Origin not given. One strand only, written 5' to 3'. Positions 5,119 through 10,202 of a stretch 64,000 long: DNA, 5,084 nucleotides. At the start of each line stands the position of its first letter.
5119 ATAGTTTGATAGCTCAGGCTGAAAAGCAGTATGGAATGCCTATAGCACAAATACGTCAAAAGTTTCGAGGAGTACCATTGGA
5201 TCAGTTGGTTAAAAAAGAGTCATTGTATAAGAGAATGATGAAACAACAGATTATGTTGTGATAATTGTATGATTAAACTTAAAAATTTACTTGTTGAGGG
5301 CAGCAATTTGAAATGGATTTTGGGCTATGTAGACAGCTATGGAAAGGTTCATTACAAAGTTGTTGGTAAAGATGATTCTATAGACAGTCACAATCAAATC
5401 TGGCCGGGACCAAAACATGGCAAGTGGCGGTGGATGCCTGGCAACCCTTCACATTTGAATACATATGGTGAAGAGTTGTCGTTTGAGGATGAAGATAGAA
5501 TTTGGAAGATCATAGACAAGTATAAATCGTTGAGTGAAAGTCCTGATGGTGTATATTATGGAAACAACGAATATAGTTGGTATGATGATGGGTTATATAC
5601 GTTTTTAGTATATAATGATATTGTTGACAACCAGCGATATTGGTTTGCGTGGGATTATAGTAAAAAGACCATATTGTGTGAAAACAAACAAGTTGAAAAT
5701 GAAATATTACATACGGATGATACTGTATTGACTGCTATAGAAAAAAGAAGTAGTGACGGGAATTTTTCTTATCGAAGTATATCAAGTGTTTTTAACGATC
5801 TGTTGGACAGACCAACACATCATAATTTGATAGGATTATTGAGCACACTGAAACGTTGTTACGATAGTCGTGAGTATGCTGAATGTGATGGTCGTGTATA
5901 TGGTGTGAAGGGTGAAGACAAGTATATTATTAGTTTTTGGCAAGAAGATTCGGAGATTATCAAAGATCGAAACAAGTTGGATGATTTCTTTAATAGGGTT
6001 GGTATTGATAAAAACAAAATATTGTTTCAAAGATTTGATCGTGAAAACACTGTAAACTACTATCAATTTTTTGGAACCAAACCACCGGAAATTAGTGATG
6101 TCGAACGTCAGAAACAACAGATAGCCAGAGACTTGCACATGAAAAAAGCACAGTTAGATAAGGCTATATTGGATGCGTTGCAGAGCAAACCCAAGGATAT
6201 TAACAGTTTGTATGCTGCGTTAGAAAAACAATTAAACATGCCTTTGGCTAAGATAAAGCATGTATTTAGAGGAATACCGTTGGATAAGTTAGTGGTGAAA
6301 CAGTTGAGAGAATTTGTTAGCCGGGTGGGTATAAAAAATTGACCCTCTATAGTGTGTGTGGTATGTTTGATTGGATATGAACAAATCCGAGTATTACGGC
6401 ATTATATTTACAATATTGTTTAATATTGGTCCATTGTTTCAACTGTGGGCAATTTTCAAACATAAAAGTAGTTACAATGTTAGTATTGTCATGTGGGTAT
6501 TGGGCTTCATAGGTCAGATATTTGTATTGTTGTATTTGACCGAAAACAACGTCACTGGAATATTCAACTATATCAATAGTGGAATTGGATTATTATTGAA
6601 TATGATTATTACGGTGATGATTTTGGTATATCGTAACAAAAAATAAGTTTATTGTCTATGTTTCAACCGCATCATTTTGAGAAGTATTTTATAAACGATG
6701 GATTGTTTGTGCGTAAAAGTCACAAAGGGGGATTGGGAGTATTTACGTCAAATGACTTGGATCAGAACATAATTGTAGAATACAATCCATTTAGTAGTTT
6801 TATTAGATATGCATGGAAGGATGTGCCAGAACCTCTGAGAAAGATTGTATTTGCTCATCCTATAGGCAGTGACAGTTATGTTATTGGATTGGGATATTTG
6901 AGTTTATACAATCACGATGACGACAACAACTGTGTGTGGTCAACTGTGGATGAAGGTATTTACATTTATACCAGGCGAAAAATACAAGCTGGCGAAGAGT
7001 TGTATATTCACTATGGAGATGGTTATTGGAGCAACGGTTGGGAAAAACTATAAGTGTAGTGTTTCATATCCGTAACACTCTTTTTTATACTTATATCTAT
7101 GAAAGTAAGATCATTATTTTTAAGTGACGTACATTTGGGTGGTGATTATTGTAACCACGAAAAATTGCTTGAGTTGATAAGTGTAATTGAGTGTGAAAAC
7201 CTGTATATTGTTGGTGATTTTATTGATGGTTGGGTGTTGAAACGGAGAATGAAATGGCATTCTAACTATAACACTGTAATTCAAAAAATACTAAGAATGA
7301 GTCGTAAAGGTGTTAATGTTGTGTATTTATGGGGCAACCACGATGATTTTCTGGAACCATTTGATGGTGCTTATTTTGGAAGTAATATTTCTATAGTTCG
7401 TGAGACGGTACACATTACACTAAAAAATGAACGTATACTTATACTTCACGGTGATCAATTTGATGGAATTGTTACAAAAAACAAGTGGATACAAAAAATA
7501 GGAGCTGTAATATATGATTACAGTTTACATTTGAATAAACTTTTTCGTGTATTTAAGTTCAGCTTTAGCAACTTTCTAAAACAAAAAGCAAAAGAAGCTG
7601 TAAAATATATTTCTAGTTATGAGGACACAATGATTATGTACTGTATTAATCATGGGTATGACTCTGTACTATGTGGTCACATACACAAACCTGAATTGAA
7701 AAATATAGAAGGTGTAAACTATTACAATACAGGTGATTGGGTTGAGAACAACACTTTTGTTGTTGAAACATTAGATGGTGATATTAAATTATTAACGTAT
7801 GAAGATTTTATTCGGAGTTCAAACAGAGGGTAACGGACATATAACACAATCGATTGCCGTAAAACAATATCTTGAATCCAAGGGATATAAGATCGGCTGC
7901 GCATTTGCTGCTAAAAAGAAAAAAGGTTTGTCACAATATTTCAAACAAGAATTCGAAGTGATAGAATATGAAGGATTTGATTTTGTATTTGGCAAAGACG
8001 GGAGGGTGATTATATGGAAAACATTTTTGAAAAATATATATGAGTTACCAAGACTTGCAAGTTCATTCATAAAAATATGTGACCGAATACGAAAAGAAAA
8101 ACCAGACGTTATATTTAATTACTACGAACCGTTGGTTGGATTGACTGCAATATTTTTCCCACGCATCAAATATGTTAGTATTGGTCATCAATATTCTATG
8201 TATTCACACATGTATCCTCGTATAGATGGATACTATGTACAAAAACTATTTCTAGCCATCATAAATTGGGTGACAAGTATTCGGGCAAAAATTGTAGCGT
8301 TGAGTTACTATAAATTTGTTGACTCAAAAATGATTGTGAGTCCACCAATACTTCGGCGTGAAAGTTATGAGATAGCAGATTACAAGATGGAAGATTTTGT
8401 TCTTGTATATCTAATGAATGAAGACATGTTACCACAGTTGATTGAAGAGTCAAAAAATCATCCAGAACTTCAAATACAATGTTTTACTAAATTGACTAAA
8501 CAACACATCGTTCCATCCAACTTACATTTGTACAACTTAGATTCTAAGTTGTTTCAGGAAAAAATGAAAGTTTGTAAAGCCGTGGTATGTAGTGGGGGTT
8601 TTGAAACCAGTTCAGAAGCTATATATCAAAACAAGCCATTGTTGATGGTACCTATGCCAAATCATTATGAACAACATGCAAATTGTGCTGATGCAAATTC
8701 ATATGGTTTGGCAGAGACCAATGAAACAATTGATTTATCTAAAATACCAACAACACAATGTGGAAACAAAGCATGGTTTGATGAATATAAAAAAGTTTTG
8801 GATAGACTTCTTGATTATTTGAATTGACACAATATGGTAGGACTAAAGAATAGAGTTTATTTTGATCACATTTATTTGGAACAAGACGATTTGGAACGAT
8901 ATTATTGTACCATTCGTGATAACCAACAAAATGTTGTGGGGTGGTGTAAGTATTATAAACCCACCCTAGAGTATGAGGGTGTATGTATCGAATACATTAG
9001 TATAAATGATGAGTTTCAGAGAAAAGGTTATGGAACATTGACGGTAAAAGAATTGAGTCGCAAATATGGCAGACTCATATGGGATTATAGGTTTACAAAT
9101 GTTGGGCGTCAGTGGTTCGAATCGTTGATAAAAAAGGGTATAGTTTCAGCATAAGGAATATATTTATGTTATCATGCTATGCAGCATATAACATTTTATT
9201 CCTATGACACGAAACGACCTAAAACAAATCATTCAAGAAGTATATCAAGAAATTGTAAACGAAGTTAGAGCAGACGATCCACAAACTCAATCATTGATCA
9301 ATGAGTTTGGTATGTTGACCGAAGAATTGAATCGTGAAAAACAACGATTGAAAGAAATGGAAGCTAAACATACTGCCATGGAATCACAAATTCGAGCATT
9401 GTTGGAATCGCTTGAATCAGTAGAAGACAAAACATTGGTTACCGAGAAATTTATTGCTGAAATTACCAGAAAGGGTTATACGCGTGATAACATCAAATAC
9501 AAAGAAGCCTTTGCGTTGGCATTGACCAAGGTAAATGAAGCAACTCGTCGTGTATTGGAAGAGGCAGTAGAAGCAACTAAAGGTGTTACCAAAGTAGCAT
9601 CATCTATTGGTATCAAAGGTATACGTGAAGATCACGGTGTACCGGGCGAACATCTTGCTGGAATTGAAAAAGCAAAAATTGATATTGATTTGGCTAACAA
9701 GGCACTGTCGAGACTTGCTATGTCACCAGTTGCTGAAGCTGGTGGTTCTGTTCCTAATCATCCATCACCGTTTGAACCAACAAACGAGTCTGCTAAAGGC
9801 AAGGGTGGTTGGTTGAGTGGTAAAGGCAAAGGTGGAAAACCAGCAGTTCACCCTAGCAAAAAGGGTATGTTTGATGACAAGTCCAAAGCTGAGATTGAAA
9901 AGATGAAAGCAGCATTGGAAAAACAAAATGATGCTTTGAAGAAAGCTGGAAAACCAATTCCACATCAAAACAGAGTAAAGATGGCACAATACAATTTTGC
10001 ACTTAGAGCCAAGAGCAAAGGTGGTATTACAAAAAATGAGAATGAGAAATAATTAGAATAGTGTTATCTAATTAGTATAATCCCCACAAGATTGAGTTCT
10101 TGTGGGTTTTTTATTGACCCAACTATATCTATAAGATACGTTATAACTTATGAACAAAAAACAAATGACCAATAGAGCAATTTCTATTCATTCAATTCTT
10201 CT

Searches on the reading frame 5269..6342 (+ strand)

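Call 15: search_protein_families(library=phrogs, proteins=[window:5269-6342:+], max_evalue=0.0001)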
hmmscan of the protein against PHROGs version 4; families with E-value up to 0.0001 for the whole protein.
window:5269-6342:+ (357 aa): 0 families

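Call 94: search_protein_families(library=pfam, proteins=[window:5269-6342:+], max_evalue=0.05)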
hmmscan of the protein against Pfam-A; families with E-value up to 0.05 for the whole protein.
window:5269-6342:+ (357 aa): 1 family
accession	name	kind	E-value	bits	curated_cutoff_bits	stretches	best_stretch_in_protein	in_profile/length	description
PF08469.15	NPHI_C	-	0.028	14.9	22.3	0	291-319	22-50/148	Nucleoside triphosphatase I C-terminal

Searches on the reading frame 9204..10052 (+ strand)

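Call 15: search_protein_families(library=phrogs, proteins=[window:9204-10052:+], max_evalue=0.0001)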
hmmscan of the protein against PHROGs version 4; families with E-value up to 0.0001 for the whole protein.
window:9204-10052:+ (282 aa): 0 families

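Call 94: search_protein_families(library=pfam, proteins=[window:9204-10052:+], max_evalue=0.05)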
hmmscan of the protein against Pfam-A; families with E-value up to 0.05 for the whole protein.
window:9204-10052:+ (282 aa): 1 family
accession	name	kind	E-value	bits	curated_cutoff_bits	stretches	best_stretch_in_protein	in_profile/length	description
PF17675.6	APG6_N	-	0.028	15.3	45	1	12-76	26-96/132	Apg6 coiled-coil region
